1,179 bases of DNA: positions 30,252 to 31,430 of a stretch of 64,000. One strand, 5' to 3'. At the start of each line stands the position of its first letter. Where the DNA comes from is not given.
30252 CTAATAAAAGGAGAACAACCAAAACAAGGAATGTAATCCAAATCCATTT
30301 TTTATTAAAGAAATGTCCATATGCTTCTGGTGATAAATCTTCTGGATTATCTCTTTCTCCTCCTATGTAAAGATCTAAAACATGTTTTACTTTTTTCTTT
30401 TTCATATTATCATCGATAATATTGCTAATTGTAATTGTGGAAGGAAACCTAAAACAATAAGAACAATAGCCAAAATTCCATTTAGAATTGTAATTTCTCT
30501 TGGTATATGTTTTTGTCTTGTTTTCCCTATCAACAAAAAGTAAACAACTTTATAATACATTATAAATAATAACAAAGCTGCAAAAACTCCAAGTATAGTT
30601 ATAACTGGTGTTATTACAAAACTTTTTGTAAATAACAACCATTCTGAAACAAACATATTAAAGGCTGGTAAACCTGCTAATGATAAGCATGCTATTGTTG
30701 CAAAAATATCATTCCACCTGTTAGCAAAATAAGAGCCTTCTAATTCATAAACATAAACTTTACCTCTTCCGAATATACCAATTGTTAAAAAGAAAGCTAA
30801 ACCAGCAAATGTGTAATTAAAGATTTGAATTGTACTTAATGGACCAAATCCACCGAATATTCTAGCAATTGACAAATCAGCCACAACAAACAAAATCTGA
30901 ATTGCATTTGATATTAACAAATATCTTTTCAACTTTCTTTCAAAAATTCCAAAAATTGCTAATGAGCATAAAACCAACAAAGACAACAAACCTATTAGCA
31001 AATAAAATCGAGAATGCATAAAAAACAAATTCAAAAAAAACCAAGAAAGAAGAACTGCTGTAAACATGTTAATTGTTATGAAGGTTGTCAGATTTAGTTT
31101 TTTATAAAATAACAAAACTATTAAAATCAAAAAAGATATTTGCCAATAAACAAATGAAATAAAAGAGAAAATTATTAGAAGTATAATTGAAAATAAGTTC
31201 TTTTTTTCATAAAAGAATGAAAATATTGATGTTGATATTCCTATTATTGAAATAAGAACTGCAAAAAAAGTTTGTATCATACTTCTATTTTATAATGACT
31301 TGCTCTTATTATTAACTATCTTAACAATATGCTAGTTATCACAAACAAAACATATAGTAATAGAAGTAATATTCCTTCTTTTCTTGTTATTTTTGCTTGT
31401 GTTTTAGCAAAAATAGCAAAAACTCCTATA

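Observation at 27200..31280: Minimal Ech-type group-4 [NiFe] hydrogenase with an unannotated translationally coupled 56-aa subunit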

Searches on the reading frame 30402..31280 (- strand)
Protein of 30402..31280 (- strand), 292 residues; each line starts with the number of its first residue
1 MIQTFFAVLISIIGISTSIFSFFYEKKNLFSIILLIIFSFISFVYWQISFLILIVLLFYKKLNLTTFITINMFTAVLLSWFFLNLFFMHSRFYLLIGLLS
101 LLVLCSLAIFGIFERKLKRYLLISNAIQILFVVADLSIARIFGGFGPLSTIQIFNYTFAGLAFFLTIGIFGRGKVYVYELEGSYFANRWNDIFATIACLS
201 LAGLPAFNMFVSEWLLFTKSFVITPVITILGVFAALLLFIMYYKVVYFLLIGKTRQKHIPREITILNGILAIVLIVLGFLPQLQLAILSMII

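Call 3: search_protein_families(library=pfam, proteins=[window:30402-31280:-], max_evalue=0.01)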
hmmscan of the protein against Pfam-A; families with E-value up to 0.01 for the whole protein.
window:30402-31280:- (292 aa): 0 families

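Call 4: search_protein_families(library=ncbifam, proteins=[window:30402-31280:-], max_evalue=0.01)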
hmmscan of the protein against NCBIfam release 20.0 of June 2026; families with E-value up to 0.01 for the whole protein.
window:30402-31280:- (292 aa): 1 family
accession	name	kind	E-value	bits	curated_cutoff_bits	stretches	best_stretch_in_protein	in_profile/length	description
NF006240.0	PRK08376.1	subfamily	8e-09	34.9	662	1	96-284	293-495/521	putative monovalent cation/H+ antiporter subunit D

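Call 6: search_solved_structures(query=window:30402-31280:-, max_evalue=1, show_alignments=2)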
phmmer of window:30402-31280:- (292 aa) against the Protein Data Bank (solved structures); distinct sequences matched with E-value up to 1: 4.
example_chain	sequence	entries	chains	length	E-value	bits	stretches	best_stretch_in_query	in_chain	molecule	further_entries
7wff_B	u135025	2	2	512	7e-06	29.3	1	80-256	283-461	NAD(P)H-quinone oxidoreductase subunit 2, chloroplastic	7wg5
9grx_B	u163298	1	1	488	1.3e-05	28.4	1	80-256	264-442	NAD(P)H-quinone oxidoreductase subunit 2 A, chloroplastic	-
7eu3_B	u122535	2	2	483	8.4e-05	25.8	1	83-256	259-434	NAD(P)H-quinone oxidoreductase subunit 2, chloroplastic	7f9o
6cfw_H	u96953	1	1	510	0.00093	22.3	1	99-282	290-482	Monovalent cation/H+ antiporter subunit D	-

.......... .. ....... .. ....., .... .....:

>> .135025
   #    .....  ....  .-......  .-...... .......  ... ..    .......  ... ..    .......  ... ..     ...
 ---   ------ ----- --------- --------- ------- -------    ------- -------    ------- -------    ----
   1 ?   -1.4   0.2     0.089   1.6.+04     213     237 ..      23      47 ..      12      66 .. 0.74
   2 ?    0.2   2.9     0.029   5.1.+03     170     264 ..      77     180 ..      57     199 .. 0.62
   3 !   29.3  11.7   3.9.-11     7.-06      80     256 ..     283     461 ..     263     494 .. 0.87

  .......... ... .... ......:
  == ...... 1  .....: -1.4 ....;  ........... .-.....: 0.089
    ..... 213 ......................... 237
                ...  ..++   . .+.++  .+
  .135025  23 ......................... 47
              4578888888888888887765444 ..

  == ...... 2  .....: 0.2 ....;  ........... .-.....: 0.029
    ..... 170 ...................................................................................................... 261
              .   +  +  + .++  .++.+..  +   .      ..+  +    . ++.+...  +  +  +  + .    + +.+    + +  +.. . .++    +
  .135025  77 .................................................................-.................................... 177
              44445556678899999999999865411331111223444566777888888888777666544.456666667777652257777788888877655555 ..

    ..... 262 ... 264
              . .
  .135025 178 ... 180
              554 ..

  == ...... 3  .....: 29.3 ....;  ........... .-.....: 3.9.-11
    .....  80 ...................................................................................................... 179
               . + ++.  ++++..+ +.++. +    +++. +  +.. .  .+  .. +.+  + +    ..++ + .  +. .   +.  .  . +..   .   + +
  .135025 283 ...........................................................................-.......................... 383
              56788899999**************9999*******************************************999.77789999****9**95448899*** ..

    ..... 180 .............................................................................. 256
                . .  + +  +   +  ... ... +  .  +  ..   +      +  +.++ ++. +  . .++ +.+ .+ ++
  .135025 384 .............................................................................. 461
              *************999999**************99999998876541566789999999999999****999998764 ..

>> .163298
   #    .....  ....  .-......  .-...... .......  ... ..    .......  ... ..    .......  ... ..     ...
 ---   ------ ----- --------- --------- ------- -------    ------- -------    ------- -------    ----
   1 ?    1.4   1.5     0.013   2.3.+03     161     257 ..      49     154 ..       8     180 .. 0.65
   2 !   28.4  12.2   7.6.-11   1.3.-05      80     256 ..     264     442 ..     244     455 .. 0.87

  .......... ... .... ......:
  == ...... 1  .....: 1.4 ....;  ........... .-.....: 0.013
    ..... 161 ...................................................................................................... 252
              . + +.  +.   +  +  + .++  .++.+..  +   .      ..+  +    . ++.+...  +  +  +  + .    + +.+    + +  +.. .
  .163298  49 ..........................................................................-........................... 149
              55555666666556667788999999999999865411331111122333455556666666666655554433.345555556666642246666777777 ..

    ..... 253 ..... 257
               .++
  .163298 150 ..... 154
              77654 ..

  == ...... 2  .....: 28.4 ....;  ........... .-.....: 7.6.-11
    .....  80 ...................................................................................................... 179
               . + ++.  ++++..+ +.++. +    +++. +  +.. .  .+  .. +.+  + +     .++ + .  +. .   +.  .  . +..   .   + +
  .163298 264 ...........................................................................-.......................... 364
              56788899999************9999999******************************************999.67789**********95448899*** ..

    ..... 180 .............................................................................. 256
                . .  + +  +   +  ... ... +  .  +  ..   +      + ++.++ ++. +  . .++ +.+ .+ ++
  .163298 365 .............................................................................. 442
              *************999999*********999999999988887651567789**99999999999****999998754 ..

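Call 21: find_homologous_proteins(query=window:30402-31280:-, max_evalue=0.001)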
Query window:30402-31280:- (292 aa): 140 proteins with E <= 0.001 among 8000 candidates; the best 120 are listed.
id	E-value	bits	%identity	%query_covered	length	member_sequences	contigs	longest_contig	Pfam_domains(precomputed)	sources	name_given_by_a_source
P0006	3.6e-170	583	100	100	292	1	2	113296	-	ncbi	-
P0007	3.3e-151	521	88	100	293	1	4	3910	-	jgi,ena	-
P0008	6.1e-149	513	87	100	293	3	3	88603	-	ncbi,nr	ncbi:MAG: hypothetical protein GTN40_04815 [Candidatus Aenigmarchaeota archaeon]|nr:hypothetical pro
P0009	3.2e-148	511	86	100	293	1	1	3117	-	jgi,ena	-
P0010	5.4e-148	510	86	100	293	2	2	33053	-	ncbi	-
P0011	5.5e-143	494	83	100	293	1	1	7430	-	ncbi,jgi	-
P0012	3.8e-140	485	82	100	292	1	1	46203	-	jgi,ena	jgi:formate hydrogenlyase subunit 3/multisubunit Na+/H+ antiporter MnhD subunit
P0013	7.3e-121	421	70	100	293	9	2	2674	PF00361.26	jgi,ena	-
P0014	1.3e-118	414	69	100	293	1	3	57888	-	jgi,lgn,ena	-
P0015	2.8e-110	387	68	95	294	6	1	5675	-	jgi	jgi:formate hydrogenlyase subunit 3/multisubunit Na+/H+ antiporter MnhD subunit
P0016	1.8e-108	381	66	100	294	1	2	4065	-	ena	-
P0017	5.9e-108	379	66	100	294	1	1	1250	-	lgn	-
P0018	9.1e-108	378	63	100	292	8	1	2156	PF00361.26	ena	-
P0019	1.2e-107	378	66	100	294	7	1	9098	-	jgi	jgi:formate hydrogenlyase subunit 3/multisubunit Na+/H+ antiporter MnhD subunit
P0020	1.6e-106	374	63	100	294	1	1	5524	-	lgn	-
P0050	1.2e-78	283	50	100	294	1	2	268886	PF00361.26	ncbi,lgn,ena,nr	ncbi:MAG: hypothetical protein KAW41_06870 [Candidatus Diapherotrites archaeon]|nr:hypothetical prot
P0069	3.9e-62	229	47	100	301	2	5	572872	PF00361.26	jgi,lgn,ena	-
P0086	5.3e-57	212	44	100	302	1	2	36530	PF00361.26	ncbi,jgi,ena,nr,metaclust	ncbi:MAG: hypothetical protein AYK18_02745 [Theionarchaea archaeon DG-70]|nr:MAG: hypothetical prote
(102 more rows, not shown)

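Call 22: find_encoding_contigs(protein=P0006, flank=6000, max_places=3)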
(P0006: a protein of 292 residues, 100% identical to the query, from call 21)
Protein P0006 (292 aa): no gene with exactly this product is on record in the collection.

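Call 26: find_encoding_contigs(protein=P0086, flank=8000, max_places=1)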
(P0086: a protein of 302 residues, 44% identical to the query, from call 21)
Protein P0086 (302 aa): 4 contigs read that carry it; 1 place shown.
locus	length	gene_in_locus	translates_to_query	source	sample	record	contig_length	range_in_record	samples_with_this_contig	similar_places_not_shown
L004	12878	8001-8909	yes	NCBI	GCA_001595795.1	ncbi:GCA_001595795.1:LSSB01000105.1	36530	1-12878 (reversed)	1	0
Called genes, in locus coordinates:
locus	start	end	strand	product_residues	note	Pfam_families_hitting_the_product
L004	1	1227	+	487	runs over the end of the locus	PF02934:GatB_N, PF02637:GatB_Yqey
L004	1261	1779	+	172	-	-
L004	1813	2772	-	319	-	-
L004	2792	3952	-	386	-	-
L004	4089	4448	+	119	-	-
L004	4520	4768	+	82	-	-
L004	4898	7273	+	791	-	PF02463:SMC_N, PF06470:SMC_hinge, PF13304:AAA_21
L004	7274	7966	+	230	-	PF02616:SMC_ScpA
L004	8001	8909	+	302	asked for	PF00361:Proton_antipo_M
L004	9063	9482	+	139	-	PF01058:Oxidored_q6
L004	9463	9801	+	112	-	PF00329:Complex1_30kDa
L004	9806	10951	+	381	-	PF00374:NiFeSe_Hases, PF00346:Complex1_49kDa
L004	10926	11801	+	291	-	PF00146:NADHdh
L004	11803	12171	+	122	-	PF00037:Fer4 (weak), PF13237:Fer4_10, PF13183:Fer4_8 (weak), PF13187:Fer4_9, PF13484:Fer4_16 (weak), PF00037:Fer4 (weak), PF12797:Fer4_2 (weak), PF12838:Fer4_7 (weak), +6 more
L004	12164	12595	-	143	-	PF01750:HycI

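Call 27: find_encoding_contigs(protein=P0050, flank=8000, max_places=1)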
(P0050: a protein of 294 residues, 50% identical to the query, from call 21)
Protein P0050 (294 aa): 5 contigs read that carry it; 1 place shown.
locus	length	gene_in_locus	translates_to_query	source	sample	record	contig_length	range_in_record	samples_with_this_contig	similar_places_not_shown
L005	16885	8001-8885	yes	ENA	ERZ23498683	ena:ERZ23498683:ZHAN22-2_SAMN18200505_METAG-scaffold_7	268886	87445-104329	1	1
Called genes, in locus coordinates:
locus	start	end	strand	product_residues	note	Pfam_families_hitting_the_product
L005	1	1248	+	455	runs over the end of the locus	-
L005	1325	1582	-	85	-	PF05016:ParE_toxin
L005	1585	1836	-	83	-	-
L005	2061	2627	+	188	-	PF22600:MTPAP-like_central (faint), PF01909:NTP_transf_2 (weak), PF18765:Polbeta (weak)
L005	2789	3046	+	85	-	-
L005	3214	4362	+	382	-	PF07690:MFS_1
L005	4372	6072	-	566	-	PF00999:Na_H_Exchanger, PF02254:TrkA_N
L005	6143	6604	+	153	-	-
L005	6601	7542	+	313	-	PF00892:EamA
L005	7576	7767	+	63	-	PF01455:HupF_HypC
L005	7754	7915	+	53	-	-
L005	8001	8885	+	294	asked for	PF00361:Proton_antipo_M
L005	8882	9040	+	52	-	-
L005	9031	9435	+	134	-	PF01058:Oxidored_q6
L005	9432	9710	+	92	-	PF00329:Complex1_30kDa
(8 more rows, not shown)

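Call 28: find_encoding_contigs(protein=P0069, flank=8000, max_places=1)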
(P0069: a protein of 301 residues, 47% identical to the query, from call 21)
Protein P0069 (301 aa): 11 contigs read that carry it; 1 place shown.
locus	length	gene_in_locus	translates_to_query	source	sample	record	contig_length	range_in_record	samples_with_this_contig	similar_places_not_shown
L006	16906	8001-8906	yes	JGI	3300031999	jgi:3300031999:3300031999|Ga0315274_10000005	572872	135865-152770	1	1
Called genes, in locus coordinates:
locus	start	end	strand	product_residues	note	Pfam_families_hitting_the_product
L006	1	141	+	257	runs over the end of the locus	PF01138:RNase_PH, PF03725:RNase_PH_C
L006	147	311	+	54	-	-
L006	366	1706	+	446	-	PF18195:GatD_N, PF00710:Asparaginase, PF17763:Asparaginase_C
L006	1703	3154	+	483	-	PF02934:GatB_N, PF02637:GatB_Yqey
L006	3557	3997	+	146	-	-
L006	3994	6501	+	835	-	PF02463:SMC_N, PF13175:AAA_15, PF13476:AAA_23, PF13555:AAA_29 (weak), PF13304:AAA_21 (weak), PF06470:SMC_hinge, PF13304:AAA_21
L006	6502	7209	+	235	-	PF02616:SMC_ScpA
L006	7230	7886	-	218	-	PF08241:Methyltransf_11, PF08242:Methyltransf_12, PF13649:Methyltransf_25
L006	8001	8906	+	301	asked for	PF00361:Proton_antipo_M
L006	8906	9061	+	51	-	-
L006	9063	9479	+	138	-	PF01058:Oxidored_q6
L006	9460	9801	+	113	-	PF00329:Complex1_30kDa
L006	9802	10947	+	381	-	PF00374:NiFeSe_Hases, PF00346:Complex1_49kDa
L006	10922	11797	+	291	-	PF00146:NADHdh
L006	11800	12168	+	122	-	PF25160:LdpA_Fe-S-bd (faint), PF13183:Fer4_8 (faint), PF00037:Fer4 (weak), PF13237:Fer4_10, PF12838:Fer4_7, PF13187:Fer4_9, PF13484:Fer4_16 (weak), PF00037:Fer4 (weak), +4 more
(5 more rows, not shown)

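Call 38: search_solved_structures(query=A1, max_evalue=0.01, show_alignments=0)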
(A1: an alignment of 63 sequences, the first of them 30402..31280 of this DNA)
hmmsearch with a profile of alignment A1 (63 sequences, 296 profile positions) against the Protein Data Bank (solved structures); distinct sequences matched with E-value up to 0.01: 20.
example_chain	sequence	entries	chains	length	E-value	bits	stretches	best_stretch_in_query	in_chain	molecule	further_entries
6u8y_X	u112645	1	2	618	2.2e-13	53.7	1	37-290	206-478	NADH dehydrogenase subunit M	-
6cfw_H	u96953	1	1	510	1.3e-12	51.1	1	94-286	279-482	Monovalent cation/H+ antiporter subunit D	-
9grx_B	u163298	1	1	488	5.3e-10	42.6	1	86-262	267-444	NAD(P)H-quinone oxidoreductase subunit 2 A, chloroplastic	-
7wff_B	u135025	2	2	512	1.3e-09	41.3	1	84-265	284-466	NAD(P)H-quinone oxidoreductase subunit 2, chloroplastic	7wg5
7eu3_B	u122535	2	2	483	3.9e-09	39.7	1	89-261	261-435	NAD(P)H-quinone oxidoreductase subunit 2, chloroplastic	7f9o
6tjv_D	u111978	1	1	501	5.6e-09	39.2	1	78-285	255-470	NADH dehydrogenase subunit 4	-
6hum_B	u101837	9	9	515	1.8e-08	37.5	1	80-262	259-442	NAD(P)H-quinone oxidoreductase subunit 2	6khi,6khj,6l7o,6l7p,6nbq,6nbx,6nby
8e9g_M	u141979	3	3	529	6.1e-08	35.8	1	74-251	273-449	NADH-quinone oxidoreductase, M subunit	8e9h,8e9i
7p61_M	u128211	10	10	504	3.9e-07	33.2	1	83-271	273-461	NADH dehydrogenase I subunit M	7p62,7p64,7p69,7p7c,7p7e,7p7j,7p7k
8qby_N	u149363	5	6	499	4e-07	33.2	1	38-284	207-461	NADH-quinone oxidoreductase subunit N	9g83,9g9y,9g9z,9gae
3rko_M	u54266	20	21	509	4e-07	33.1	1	83-271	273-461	NADH-QUINONE OXIDOREDUCTASE SUBUNIT M | NADH dehydrogenase I subunit M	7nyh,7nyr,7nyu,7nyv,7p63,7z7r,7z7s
7d3u_A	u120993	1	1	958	1.4e-06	31.4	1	83-224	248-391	Monovalent Na+/H+ antiporter subunit A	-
6z16_A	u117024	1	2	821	3e-06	30.3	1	72-287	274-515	Multisubunit Na+/H+ antiporter, A subunit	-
4he8_N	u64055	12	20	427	3.3e-06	30.1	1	71-224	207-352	NADH-quinone oxidoreductase subunit 14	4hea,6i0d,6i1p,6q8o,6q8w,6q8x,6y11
6hum_F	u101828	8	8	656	7.5e-06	29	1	81-247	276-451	NADH dehydrogenase subunit 5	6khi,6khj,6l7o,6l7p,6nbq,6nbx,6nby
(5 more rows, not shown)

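Call 39: find_related_loci(query=A1, collection=genome_contigs, flank=7000)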
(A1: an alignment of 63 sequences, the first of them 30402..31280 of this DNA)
Query A1 (292 aa) in genome_contigs; peptide patterns used: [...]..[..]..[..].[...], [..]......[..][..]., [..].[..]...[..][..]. (x = any residue, [..] = any of these).
117 stretches matched a pattern; 36 encode a relative of the query (tblastn E <= 1e-3); 35 distinct loci.
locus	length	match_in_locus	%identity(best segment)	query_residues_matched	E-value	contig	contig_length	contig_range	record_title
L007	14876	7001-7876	87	1-292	3e-138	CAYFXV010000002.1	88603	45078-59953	MAG TPA_asm: uncultured archaeon isolate ERP108616_co2_179 genome assembly, contig: NODE_175_length_88603_cov_23.896113,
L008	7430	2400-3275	83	1-292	4e-129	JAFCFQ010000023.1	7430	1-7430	MAG: Candidatus Aenigmatarchaeota archaeon isolate Meg22_1618_Bin_66 Meg22_1618_Bin_66_scaffold_22146, whole genome shot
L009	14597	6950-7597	91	77-292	4e-126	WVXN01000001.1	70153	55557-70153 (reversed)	MAG: Candidatus Aenigmatarchaeota archaeon isolate CS1-C013 C_merged_R1_(paired)_contig_496, whole genome shotgun sequen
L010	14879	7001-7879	66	1-292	5e-112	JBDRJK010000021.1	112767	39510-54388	MAG: Candidatus Aenigmatarchaeota archaeon isolate MEGAHIT-group-1.649 k141_1757206, whole genome shotgun sequence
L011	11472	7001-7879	62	1-292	4e-112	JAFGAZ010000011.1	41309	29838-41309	MAG: Candidatus Aenigmatarchaeota archaeon isolate Zod_Metabat.1000 k87_8064279, whole genome shotgun sequence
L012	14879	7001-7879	62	1-292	3e-111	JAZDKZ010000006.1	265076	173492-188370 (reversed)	MAG: Candidatus Aenigmatarchaeota archaeon isolate MEGAHIT-group-0.557 k141_13764172, whole genome shotgun sequence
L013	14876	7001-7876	62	1-292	1e-110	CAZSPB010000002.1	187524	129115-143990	MAG TPA_asm: uncultured archaeon isolate binchicken_co6_169 genome assembly, contig: NODE_12_length_187524_cov_12.582240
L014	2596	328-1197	60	1-289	6e-112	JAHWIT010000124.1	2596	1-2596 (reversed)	MAG: Candidatus Woesearchaeota archaeon isolate YT3_932 k127_52264692, whole genome shotgun sequence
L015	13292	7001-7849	57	6-288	4e-90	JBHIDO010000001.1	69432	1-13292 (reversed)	MAG: Candidatus Aenigmatarchaeota archaeon isolate b3.sp3_bin.47 NODE_33_length_69432_cov_7.122778, whole genome shotgun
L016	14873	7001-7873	49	1-291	3e-82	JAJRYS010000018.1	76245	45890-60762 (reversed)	MAG: archaeon isolate Dive96_bin3.463 k141_1438594, whole genome shotgun sequence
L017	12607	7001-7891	46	1-284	6e-80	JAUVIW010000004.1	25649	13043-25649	MAG: archaeon isolate CSMAG_438 CSMAG_438_k127_1894883_length_25649_cov_19.9212, whole genome shotgun sequence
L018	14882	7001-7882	50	1-292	2e-82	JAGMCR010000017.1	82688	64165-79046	MAG: Candidatus Iainarchaeum archaeon isolate RS_17_2 ZL495.bin.2.fa_17, whole genome shotgun sequence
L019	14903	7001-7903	46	1-292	5e-70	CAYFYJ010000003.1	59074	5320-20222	MAG TPA_asm: uncultured archaeon isolate ERP108616_co1_428 genome assembly, contig: k119_42758, whole genome shotgun seq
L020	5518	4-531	57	116-291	5e-65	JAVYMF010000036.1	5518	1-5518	MAG: archaeon isolate DPZ-2_202101_bins_94 DPZ-2_202101_bins_94_scaffold_36, whole genome shotgun sequence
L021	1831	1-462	69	139-292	4e-67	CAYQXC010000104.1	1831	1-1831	MAG TPA_asm: uncultured archaeon isolate SRP214966_co2_186 genome assembly, contig: NODE_170026_length_1831_cov_3.744369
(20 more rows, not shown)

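Call 44: predict_structure(alignment_id=A1)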
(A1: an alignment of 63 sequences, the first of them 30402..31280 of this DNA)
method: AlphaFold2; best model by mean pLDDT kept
length: 292 residues; sequences in the alignment: 63
mean_pLDDT: 93.0   pTM: 0.91
mean pLDDT of the five models: 93.0, 92.6, 92.0, 87.7, 87.7
residues with pLDDT >= 90: 249; 70-90: 32; 50-70: 11; < 50: 0
segments of 3 or more residues with pLDDT < 50: none
pLDDT, mean of each block of 10 residues (from residue 1): 94 98 95 97 96 93 95 98 91 94 98 97 97 94 83 97 96 91 76 96 95 92 92 96 93 74 96 97 91 78
secondary structure, 60 per line:
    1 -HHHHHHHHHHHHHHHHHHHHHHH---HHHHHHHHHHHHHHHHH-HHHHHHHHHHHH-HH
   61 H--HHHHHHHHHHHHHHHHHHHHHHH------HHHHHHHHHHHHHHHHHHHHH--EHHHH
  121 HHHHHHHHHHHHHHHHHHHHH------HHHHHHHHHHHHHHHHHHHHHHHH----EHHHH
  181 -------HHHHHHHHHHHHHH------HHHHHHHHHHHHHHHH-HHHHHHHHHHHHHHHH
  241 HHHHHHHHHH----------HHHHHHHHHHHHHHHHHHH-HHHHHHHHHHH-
elements in order: H2-24 H28-44 H46-57 H64-86 H93-113 H117-141 H148-171 H177-180 H188-201 H208-223 H225-250 H261-279 H281-291
